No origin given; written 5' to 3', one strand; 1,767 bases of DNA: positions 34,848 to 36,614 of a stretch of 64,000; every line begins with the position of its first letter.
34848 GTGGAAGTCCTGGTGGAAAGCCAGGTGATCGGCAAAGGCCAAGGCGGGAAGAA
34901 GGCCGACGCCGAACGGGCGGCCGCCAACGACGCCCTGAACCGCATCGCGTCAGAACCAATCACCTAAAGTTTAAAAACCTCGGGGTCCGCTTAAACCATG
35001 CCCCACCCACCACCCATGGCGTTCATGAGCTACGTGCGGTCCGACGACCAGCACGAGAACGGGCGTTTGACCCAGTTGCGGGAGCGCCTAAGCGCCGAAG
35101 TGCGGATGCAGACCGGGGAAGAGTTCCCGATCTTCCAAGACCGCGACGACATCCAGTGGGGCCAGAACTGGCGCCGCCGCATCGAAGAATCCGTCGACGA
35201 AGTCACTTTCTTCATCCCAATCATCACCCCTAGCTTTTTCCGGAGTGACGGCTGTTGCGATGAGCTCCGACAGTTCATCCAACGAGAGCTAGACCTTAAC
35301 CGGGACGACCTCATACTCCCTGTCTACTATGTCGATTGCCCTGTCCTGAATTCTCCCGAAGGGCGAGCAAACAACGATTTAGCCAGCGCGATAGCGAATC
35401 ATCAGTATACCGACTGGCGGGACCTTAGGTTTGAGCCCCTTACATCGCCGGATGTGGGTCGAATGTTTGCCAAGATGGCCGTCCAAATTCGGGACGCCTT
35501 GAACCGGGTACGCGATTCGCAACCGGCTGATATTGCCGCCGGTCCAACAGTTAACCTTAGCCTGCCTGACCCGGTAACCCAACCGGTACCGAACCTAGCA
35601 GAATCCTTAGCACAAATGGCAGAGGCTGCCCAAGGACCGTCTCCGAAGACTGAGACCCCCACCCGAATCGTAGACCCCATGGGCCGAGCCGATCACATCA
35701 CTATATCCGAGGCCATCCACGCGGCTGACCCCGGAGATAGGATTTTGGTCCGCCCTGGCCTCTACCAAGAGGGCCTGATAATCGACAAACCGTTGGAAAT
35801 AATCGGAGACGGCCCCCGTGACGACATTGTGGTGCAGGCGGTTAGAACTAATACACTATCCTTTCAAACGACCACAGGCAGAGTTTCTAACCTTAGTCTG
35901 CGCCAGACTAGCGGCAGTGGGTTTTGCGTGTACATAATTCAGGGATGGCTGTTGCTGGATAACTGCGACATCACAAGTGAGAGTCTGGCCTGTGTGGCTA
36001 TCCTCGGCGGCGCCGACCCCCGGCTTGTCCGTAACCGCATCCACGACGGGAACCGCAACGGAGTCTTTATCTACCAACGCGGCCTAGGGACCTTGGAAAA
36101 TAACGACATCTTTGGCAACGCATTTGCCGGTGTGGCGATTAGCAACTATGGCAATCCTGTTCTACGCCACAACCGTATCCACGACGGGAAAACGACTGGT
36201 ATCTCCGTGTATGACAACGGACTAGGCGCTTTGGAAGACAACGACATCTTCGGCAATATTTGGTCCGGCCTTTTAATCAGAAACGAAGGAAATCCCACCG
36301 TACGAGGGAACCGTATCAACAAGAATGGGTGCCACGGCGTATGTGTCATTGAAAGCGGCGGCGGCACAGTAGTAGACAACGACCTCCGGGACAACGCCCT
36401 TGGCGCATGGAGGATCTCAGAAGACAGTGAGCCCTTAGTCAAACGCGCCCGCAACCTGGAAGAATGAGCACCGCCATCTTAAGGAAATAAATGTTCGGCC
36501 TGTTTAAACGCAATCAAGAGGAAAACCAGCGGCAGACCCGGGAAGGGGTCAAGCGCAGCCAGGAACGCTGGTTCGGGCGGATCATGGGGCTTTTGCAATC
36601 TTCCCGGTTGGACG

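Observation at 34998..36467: A TIR domain fused to beta-helix repeats is embedded in the rnc-ftsY housekeeping operon: candidate single-gene NAD-targeting or immune-like module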

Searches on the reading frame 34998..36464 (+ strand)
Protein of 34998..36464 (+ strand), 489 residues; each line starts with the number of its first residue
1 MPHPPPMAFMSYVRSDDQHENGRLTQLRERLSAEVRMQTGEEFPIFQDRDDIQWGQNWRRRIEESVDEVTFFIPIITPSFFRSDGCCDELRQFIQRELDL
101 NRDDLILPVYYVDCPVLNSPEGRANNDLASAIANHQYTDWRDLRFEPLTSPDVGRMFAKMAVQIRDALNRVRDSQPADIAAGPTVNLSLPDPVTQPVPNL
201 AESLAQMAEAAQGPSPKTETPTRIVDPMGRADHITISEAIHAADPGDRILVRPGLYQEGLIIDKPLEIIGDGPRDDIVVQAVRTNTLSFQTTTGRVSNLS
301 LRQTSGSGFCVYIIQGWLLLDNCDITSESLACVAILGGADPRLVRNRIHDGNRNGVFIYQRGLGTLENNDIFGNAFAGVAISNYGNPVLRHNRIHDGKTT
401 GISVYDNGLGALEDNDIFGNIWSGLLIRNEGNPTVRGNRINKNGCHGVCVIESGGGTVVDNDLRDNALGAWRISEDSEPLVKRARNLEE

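Call 3: search_protein_families(library=pfam, proteins=[window:34998-36464:+], max_evalue=0.1)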
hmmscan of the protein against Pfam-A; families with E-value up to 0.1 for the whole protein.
window:34998-36464:+ (489 aa): 4 families
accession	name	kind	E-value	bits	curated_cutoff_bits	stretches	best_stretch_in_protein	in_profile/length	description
PF13229.12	Beta_helix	-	6.9e-39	133.4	25.9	2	333-471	3-142/158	Right handed beta helix region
PF05048.19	NosD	-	6.3e-14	52.4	23.6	1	305-466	15-172/212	Periplasmic copper-binding protein (NosD)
PF13676.11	TIR_2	-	2.9e-10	41.1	28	1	27-141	16-109/122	TIR domain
PF01582.25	TIR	-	7.8e-06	26.2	21.3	1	9-175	2-170/179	TIR domain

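Call 4: search_protein_families(library=padloc, proteins=[window:34998-36464:+], max_evalue=1)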
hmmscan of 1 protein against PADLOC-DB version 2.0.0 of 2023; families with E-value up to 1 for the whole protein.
window:34998-36464:+ (489 aa): 2 families
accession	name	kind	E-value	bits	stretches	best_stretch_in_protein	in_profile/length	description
PDLC05062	PDC-S66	-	1.2e-08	32.8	1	41-111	174-242/282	-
PDLC00417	ThsB1|ThsB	-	0.018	12.5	0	314-422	154-260/303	TIR-like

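Call 5: search_protein_families(library=ncbifam, proteins=[window:34998-36464:+], max_evalue=1)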
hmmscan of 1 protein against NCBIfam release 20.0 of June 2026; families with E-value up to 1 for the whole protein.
window:34998-36464:+ (489 aa): 7 families
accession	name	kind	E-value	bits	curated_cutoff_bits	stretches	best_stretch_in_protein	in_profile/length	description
NF040588.1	FxsC_Nterm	equivalog_domain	2e-12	47.4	130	1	6-138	1-146/182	TIR-like protein FxsC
TIGR03804.1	para_beta_helix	repeat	1.1e-11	44.2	19.45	5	424-466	1-42/44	parallel beta-helix repeat protein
TIGR04247.1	NosD_copper_fam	subfamily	4.1e-11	42.1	300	2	236-306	1-69/377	nitrous oxide reductase family maturation protein NosD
NF042941.1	Retron_TIR_antiphage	equivalog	0.00019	20.4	600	1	43-111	367-433/464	TIR domain-containing anti-phage reverse transcriptase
NF058526.1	Thoeris_type3_ThcB4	equivalog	0.021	13.7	220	1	9-95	131-207/375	Thoeris type III anti-phage system protein ThcB4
NF038177.1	epimerase_AlgG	equivalog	0.038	12.6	700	1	368-454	312-401/519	mannuronan 5-epimerase AlgG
NF047854.1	LIC10774_subfam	equivalog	0.097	11.6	380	0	234-260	81-107/358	LIC10774/LIC10365 family surface protein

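Call 6: find_homologous_proteins(query=window:34998-36464:+, max_evalue=0.001)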
Query window:34998-36464:+ (489 aa): 1659 proteins with E <= 0.001 among 8000 candidates; the best 120 are listed.
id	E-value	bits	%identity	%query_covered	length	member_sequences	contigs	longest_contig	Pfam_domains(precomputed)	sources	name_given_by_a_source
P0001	0.0e+0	1111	100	99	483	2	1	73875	PF13229.13,PF01582.26,PF13676.12,PF05048.20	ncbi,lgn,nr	ncbi:MAG: hypothetical protein BZY80_01825 [SAR202 cluster bacterium Io17-Chloro-G2]|nr:MAG: hypothe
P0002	2.6e-253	859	61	97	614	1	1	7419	PF13229.13,PF22842.4,PF13676.12,PF26498.1,PF05048.20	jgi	jgi:F-box protein 11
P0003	5.9e-252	855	60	98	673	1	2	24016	PF13229.13,PF01582.26,PF22842.4,PF13676.12,PF05048.20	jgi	jgi:parallel beta-helix repeat protein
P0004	4.5e-245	832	53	98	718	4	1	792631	PF13229.13,PF19079.6,PF13676.12,PF12188.14,PF05048.20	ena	-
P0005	1.7e-244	830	55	98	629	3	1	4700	PF13229.13,PF22842.4,PF13676.12,PF05048.20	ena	-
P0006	3.3e-244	829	57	98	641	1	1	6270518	PF13229.13,PF01582.26,PF22842.4,PF13676.12,PF05048.20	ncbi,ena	-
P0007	6.7e-242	822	58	98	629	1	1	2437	PF13229.13,PF13676.12,PF05048.20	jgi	jgi:F-box protein 11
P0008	1.0e-240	818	60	98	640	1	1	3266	PF13229.13,PF01582.26,PF22842.4,PF13676.12,PF05048.20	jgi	jgi:parallel beta-helix repeat protein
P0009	1.1e-239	814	57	97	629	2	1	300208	PF13229.13,PF01582.26,PF22842.4,PF13676.12,PF05048.20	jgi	jgi:F-box protein 11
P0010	2.7e-239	813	55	98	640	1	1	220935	PF13229.13,PF01582.26,PF22842.4,PF13676.12,PF05048.20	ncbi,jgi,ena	ncbi:MAG TPA: right-handed parallel beta-helix repeat-containing protein [Pyrinomonadaceae bacterium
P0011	7.8e-238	808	49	97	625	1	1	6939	PF13229.13,PF22842.4,PF13676.12,PF05048.20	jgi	jgi:F-box protein 11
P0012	6.2e-237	805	52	98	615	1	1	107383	PF13229.13,PF22842.4,PF13676.12,PF05048.20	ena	-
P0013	1.2e-236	804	51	99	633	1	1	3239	PF13229.13,PF22842.4,PF13676.12,PF05048.20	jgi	jgi:parallel beta-helix repeat protein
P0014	6.1e-235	799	51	98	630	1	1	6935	PF13229.13,PF22842.4,PF13676.12,PF12188.14,PF05048.20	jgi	jgi:parallel beta-helix repeat protein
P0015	8.4e-230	782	50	98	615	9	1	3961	PF13229.13,PF22842.4,PF13676.12,PF05048.20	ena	-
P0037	4.4e-216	736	50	98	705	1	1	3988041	PF13229.13,PF13676.12,PF05048.20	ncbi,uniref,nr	ncbi:F-box protein 11 [Streptomyces sp. SLBN-118]|uniref:right-handed parallel beta-helix repeat-con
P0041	1.5e-214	731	42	98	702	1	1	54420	PF13229.13,PF01582.26,PF13676.12,PF05048.20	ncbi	ncbi:MAG: right-handed parallel beta-helix repeat-containing protein [Methanothrix sp.]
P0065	8.9e-210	716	68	99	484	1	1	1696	PF13229.13,PF01582.26,PF13676.12,PF05048.20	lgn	-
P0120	1.8e-198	678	63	100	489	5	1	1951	PF13229.13,PF01582.26,PF22842.4,PF13676.12,PF05048.20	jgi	-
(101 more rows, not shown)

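Call 7: search_solved_structures(query=window:34998-36464:+, max_evalue=1, show_alignments=3)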
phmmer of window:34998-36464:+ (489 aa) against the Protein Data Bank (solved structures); distinct sequences matched with E-value up to 1: 8.
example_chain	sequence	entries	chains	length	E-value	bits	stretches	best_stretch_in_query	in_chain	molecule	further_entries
4nk8_A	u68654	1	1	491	0.00019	23.5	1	349-464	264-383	Poly(beta-D-mannuronate) C5 epimerase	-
4ozy_A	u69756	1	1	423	0.00019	23.4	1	350-464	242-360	Poly(beta-D-mannuronate) C5 epimerase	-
4ozz_A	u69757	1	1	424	0.00038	22.5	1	350-464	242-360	Poly(beta-D-mannuronate) C5 epimerase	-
7vu8_B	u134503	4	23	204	0.00047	22.2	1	45-115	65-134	Flax rust resistance protein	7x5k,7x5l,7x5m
4nk6_A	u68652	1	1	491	0.00054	22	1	352-464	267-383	Poly(beta-D-mannuronate) C5 epimerase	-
3ozi_A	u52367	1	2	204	0.00083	21.4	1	44-115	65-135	L6tr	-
7uxr_A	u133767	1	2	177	0.0036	19.3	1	41-111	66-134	TIR domain protein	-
2pyg_A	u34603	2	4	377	0.028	16.4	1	348-463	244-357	Poly(beta-D-mannuronate) C5 epimerase 4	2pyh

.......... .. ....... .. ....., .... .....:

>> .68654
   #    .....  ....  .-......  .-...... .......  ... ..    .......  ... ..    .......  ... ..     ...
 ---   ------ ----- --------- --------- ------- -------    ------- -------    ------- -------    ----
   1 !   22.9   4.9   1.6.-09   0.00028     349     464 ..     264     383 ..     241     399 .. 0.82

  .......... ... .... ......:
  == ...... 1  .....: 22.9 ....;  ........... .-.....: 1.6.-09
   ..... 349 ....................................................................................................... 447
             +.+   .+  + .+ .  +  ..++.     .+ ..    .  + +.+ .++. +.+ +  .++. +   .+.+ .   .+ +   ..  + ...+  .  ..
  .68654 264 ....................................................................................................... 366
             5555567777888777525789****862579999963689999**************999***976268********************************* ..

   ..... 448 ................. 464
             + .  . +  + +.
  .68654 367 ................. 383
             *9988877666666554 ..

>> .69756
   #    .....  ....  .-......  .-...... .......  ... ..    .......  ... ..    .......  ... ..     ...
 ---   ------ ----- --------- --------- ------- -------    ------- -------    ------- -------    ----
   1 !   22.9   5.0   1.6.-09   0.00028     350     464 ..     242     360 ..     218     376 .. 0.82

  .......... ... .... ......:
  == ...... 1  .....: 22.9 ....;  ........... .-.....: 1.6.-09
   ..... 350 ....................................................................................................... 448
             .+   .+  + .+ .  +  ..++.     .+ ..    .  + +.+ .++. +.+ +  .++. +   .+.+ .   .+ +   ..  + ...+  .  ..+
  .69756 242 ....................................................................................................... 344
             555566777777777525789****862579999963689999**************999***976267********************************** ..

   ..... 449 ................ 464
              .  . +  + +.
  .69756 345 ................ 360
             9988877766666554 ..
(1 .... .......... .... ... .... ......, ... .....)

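Call 9: search_protein_families(library=pfam, proteins=[P0003, P0006, P0037, P0041, P0065, P0120, P0004], max_evalue=0.01)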
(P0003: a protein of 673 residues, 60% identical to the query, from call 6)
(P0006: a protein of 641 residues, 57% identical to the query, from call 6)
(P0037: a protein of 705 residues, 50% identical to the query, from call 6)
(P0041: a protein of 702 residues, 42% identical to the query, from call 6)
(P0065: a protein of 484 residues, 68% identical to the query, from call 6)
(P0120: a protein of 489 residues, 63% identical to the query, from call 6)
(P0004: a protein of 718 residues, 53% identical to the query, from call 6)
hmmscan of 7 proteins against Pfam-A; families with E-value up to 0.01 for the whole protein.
P0003 (673 aa): 7 families
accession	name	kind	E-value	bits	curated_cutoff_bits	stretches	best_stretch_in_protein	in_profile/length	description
PF13229.12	Beta_helix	-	2.4e-71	238.9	25.9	3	378-531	1-156/158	Right handed beta helix region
PF05048.19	NosD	-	2.8e-62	210.4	23.6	5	382-514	43-168/212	Periplasmic copper-binding protein (NosD)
PF13676.11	TIR_2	-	2.9e-11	44.4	28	1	40-141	23-110/122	TIR domain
PF01582.25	TIR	-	1.4e-06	28.6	21.3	1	11-142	2-132/179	TIR domain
PF03785.20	Peptidase_C25_C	-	1.4e-05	25.3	25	0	513-541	36-64/79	Peptidase family C25, C terminal ig-like domain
PF12188.13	STAT2_C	-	8.3e-05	22.8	27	0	551-582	18-49/56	Signal transducer and activator of transcription 2 C terminal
PF07602.17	DUF1565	-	0.0015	18.4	20.3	1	235-430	17-206/257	Protein of unknown function (DUF1565)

P0006 (641 aa): 5 families
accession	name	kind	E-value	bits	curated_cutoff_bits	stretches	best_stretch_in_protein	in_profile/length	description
PF13229.12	Beta_helix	-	5.2e-71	237.8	25.9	3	484-634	1-153/158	Right handed beta helix region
PF05048.19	NosD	-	9.9e-32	110.5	23.6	3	351-482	44-173/212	Periplasmic copper-binding protein (NosD)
PF13676.11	TIR_2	-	1.5e-09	38.8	28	1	44-120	24-94/122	TIR domain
PF01582.25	TIR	-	9.3e-07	29.2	21.3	1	26-175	14-168/179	TIR domain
PF19103.5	DUF5790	-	0.0023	19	26.8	0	516-542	3-27/126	Family of unknown function (DUF5790)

P0037 (705 aa): 5 families
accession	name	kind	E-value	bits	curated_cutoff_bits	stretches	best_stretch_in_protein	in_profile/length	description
PF13229.12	Beta_helix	-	6.2e-85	283.1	25.9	3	411-565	2-158/158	Right handed beta helix region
PF05048.19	NosD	-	1e-47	162.8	23.6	4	512-614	71-167/212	Periplasmic copper-binding protein (NosD)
PF13676.11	TIR_2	-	7.9e-10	39.7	28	1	41-140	24-109/122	TIR domain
PF12708.12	Pect-lyase_RHGA_epim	-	0.00035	20.9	27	0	610-682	138-207/213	Rhamnogalacturonase A/epimerase, pectate lyase-like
PF01582.25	TIR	-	0.002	18.4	21.3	1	8-114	2-101/179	TIR domain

P0041 (702 aa): 4 families
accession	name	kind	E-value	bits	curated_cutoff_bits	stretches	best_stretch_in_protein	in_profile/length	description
PF13229.12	Beta_helix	-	5.3e-82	273.6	25.9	5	408-545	3-143/158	Right handed beta helix region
PF05048.19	NosD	-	2e-26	93.2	23.6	3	531-678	29-173/212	Periplasmic copper-binding protein (NosD)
PF13676.11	TIR_2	-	4.1e-10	40.6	28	1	8-139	2-109/122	TIR domain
PF01582.25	TIR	-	1.3e-05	25.5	21.3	1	8-141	2-132/179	TIR domain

P0065 (484 aa): 4 families
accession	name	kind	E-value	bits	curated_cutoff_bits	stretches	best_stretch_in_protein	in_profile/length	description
PF13229.12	Beta_helix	-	8.5e-40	136.4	25.9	2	341-470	16-147/158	Right handed beta helix region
PF05048.19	NosD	-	7.4e-17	61.9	23.6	2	393-469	81-157/212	Periplasmic copper-binding protein (NosD)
PF13676.11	TIR_2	-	6.4e-11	43.2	28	1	36-133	24-107/122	TIR domain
PF01582.25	TIR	-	5.6e-06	26.7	21.3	1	6-104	2-95/179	TIR domain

P0120 (489 aa): 4 families
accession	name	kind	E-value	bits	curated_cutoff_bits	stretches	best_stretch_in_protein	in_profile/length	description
PF13229.12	Beta_helix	-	1.4e-33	116.2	25.9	2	294-409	10-124/158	Right handed beta helix region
PF05048.19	NosD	-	2.3e-13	50.5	23.6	1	335-467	42-172/212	Periplasmic copper-binding protein (NosD)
PF13676.11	TIR_2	-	3.8e-12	47.2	28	1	42-142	24-110/122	TIR domain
PF01582.25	TIR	-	3.1e-08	34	21.3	1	12-143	2-132/179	TIR domain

P0004 (718 aa): 7 families
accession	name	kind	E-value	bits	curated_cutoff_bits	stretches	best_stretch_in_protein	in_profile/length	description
PF13229.12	Beta_helix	-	8.1e-90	298.9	25.9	4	377-512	1-137/158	Right handed beta helix region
PF05048.19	NosD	-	5.2e-40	137.6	23.6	4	320-467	29-173/212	Periplasmic copper-binding protein (NosD)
PF12188.13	STAT2_C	-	2.8e-10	40.4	27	0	366-396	18-48/56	Signal transducer and activator of transcription 2 C terminal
PF19079.5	CFSR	-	7.2e-10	39.4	27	0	396-411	3-18/49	Collagen-flanked surface repeat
PF13676.11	TIR_2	-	6.4e-09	36.8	28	1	41-140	24-109/122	TIR domain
PF01582.25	TIR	-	0.0042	17.3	21.3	1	11-111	2-97/179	TIR domain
PF03785.20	Peptidase_C25_C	-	0.0066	16.7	25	0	653-681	39-67/79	Peptidase family C25, C terminal ig-like domain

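Call 10: find_encoding_contigs(protein=P0006, flank=8000, max_places=2)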
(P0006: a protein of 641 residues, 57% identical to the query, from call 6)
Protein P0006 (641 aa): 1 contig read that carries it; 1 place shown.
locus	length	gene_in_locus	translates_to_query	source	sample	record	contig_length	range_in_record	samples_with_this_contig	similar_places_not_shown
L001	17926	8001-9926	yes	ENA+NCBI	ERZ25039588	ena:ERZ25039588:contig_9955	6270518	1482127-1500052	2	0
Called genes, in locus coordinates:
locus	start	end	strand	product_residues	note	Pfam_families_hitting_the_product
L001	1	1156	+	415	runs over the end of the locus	PF13650:Asp_protease_2, PF13975:gag-asp_proteas, PF13180:PDZ_2, PF00595:PDZ (weak), PF17820:PDZ_6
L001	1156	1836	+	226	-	-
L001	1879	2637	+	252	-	PF04402:SIMPL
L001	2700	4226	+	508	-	PF02133:Transp_cyt_pur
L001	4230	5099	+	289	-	PF00795:CN_hydrolase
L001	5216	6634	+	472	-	PF14691:Fer4_20, PF01262:AlaDh_PNT_C (faint), PF02826:2-Hacid_dh_C (faint), PF01266:DAO (weak), PF07992:Pyr_redox_2, PF12831:FAD_oxidored (weak), PF13450:NAD_binding_8, PF13738:Pyr_redox_3, +1 more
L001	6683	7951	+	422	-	PF01180:DHO_dh, PF01207:Dus, PF12837:Fer4_6 (faint), PF00037:Fer4 (faint), PF12838:Fer4_7 (weak), PF14697:Fer4_21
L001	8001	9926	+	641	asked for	PF01582:TIR (weak), PF13676:TIR_2, PF13229:Beta_helix, PF05048:NosD, PF13229:Beta_helix, PF05048:NosD, PF13229:Beta_helix, PF05048:NosD, +1 more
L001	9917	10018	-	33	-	-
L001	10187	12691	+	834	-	PF01326:PPDK_N, PF00391:PEP-utilizers, PF02896:PEP-utilizers_C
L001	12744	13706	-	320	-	PF01256:Carb_kinase, PF08543:Phos_pyr_kin (faint)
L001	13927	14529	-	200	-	-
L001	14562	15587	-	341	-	PF00106:adh_short, PF08659:KR, PF13561:adh_short_C2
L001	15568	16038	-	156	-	-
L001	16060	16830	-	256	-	PF03372:Exo_endo_phos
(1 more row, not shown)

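Call 11: find_encoding_contigs(protein=P0037, flank=8000, max_places=2)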
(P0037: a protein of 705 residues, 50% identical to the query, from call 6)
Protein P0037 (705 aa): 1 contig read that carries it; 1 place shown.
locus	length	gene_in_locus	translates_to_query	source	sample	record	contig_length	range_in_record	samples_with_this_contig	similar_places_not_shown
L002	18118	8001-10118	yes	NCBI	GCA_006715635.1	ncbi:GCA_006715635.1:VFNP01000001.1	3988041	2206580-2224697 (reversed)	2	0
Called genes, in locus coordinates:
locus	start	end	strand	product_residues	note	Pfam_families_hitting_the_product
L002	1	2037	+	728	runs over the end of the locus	PF17191:RecG_wedge, PF01336:tRNA_anti-codon, PF00270:DEAD, PF04851:ResIII, PF00271:Helicase_C, PF19833:RecG_dom3_C (weak)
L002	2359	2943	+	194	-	PF03602:Cons_hypoth95, PF05175:MTS (weak)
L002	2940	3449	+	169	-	PF01467:CTP_transf_like, PF08218:Citrate_ly_lig (weak)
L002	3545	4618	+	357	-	-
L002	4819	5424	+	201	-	PF02620:YceD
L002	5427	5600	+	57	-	PF01783:Ribosomal_L32p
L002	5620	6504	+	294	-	PF14622:Ribonucleas_3_3, PF00636:Ribonuclease_3, PF00035:dsrm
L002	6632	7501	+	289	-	PF01149:Fapy_DNA_glyco, PF06831:H2TH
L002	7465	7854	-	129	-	PF01638:HxlR, PF03551:PadR (weak)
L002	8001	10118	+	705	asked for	PF13676:TIR_2, PF05048:NosD, PF13229:Beta_helix, PF05048:NosD, PF13229:Beta_helix, PF05048:NosD, PF13229:Beta_helix, PF05048:NosD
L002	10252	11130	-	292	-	PF00188:CAP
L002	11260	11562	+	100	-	PF00708:Acylphosphatase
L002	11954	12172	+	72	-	-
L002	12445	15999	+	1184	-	PF02463:SMC_N, PF13175:AAA_15, PF13304:AAA_21 (weak), PF13476:AAA_23, PF13555:AAA_29 (weak), PF06470:SMC_hinge, PF13304:AAA_21 (weak)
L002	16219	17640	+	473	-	PF00083:Sugar_tr, PF07690:MFS_1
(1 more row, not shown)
